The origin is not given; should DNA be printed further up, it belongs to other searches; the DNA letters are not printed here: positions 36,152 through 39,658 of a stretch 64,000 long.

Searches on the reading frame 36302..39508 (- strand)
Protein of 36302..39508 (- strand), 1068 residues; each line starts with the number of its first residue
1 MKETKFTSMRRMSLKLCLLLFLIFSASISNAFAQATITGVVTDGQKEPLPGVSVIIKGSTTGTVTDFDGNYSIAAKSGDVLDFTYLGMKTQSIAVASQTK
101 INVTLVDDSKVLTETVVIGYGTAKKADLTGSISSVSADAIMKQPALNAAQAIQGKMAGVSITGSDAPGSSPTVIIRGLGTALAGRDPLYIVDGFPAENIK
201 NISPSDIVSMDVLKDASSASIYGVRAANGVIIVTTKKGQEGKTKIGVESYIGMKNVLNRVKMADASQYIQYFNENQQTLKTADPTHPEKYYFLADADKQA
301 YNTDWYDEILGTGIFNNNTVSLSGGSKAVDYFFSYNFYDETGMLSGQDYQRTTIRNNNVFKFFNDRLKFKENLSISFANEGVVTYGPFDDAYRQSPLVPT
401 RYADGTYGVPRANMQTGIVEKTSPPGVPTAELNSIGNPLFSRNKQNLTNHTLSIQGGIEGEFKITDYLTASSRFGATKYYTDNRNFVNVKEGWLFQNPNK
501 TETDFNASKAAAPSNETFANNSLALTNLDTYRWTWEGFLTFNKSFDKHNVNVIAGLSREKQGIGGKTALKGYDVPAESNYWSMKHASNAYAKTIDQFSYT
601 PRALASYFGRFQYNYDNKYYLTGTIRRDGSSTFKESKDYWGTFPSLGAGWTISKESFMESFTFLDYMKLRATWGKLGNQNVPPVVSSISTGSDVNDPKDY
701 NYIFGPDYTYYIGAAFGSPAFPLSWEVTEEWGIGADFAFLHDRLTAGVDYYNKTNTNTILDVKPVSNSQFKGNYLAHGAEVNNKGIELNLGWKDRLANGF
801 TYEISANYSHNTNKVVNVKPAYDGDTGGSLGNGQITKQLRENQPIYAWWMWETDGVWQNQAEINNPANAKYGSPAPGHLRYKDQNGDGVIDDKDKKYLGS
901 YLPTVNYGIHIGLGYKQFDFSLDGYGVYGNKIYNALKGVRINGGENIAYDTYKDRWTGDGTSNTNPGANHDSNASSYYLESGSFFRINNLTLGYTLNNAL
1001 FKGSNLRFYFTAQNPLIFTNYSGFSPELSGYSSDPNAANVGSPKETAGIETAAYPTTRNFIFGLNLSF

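Call 23: search_protein_families(library=pfam, proteins=[window:36302-39508:-], max_evalue=0.001)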
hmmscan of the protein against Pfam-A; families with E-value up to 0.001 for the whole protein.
window:36302-39508:- (1068 aa): 3 families
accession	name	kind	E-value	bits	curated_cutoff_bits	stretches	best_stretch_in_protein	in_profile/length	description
PF07715.20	Plug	-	1.3e-19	71.1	23.9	1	125-230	2-107/107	TonB-dependent Receptor Plug Domain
PF13715.12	CarbopepD_reg_2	-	7.8e-17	61.5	32.2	1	37-117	1-87/88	CarboxypepD_reg-like domain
PF13620.12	CarboxypepD_reg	-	1.1e-09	38.9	32.3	1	36-105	1-81/82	Carboxypeptidase regulatory-like domain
